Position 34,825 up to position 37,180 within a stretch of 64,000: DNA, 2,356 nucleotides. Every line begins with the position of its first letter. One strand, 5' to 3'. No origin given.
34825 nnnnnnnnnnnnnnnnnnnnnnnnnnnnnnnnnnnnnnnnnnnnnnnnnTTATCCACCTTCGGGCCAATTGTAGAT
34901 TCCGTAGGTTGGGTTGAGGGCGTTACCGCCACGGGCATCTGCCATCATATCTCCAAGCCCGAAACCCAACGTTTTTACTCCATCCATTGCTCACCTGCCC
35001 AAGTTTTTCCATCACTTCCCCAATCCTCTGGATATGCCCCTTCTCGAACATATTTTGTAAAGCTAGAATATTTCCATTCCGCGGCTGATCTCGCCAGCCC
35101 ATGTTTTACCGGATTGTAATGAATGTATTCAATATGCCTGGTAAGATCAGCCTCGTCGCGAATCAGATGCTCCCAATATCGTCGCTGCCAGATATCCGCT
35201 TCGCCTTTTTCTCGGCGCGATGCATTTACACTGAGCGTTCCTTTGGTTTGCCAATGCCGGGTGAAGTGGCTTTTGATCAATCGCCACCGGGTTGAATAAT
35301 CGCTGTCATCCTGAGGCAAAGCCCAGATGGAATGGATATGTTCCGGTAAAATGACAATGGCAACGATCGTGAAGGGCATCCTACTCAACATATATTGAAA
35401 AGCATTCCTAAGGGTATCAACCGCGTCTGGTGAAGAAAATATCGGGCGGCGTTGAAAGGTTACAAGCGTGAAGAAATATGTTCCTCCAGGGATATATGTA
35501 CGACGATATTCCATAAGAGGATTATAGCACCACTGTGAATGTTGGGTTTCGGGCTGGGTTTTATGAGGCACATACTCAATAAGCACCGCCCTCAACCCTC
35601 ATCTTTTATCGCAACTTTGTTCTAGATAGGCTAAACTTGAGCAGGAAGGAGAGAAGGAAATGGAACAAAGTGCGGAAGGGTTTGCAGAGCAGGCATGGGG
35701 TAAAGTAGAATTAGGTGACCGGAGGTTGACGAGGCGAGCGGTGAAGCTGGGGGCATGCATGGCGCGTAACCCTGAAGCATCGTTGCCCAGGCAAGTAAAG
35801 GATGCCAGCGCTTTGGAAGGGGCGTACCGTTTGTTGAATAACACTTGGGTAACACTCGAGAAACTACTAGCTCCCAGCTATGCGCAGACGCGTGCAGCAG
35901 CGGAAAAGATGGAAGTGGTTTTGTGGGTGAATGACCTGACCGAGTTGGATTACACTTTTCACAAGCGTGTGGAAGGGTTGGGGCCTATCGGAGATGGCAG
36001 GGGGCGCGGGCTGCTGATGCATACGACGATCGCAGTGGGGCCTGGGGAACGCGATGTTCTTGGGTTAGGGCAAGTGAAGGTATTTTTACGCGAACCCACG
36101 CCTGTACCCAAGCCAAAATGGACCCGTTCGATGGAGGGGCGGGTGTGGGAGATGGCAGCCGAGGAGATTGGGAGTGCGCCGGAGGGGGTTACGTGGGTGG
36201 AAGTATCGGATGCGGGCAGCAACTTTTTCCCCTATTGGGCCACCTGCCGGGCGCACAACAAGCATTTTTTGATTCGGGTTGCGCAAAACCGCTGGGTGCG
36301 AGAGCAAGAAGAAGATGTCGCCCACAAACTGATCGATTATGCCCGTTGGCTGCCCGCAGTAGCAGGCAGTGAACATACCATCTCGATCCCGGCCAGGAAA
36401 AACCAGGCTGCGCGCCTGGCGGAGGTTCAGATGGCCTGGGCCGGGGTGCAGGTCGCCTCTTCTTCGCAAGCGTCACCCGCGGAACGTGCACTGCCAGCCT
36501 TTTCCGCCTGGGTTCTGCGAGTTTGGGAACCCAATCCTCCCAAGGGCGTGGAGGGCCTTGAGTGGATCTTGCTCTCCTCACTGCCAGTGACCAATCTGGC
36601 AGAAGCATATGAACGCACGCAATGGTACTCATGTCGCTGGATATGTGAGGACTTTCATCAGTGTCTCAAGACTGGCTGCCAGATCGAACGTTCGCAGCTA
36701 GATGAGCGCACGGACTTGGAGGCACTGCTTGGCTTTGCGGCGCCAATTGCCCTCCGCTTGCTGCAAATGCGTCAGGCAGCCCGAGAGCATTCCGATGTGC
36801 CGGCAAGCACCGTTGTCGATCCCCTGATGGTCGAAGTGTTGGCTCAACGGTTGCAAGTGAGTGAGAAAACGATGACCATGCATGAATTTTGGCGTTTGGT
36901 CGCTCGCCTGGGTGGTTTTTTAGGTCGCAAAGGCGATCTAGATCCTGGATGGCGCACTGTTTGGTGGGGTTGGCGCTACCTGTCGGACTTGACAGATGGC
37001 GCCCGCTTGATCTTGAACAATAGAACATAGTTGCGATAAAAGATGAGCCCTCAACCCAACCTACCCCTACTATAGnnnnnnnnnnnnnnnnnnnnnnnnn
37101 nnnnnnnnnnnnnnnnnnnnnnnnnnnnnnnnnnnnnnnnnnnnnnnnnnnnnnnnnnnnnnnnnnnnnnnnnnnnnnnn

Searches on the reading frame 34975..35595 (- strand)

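Call 79: search_protein_families(library=pfam, proteins=[window:34975-35595:-], max_evalue=0.01)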
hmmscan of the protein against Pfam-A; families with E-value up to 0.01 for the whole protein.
window:34975-35595:- (206 aa): 1 family
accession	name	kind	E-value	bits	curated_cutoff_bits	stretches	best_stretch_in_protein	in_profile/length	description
PF01797.21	Y1_Tnp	-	7e-05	23.4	23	1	40-160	7-120/121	Transposase IS200 like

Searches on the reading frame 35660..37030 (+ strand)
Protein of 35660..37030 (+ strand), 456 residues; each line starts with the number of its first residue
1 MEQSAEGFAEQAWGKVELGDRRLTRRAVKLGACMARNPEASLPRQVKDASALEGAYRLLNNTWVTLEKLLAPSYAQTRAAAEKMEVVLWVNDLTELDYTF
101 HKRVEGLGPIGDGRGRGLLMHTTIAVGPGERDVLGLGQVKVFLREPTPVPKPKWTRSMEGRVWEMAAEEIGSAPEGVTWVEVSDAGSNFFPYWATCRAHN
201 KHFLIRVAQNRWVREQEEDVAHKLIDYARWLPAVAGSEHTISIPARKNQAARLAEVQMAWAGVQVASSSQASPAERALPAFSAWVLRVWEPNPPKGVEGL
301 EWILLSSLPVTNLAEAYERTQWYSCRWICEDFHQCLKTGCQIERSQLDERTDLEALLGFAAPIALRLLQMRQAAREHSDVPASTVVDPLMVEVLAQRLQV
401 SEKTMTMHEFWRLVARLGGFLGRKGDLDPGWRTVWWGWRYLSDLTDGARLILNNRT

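Call 79: search_protein_families(library=pfam, proteins=[window:35660-37030:+], max_evalue=0.01)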
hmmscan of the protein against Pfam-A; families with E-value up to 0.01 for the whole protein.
window:35660-37030:+ (456 aa): 3 families
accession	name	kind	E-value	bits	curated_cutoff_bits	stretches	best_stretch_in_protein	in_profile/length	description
PF14706.11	Tnp_DNA_bind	-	2.4e-13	50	24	1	9-62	3-56/58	Transposase DNA-binding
PF02281.22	Dimer_Tnp_Tn5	-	4.2e-10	40.3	26.7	1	373-450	12-91/99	Transposase Tn5 dimerisation domain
PF01609.27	DDE_Tnp_1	-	8.7e-05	22.8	23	1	191-359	90-193/200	Transposase DDE domain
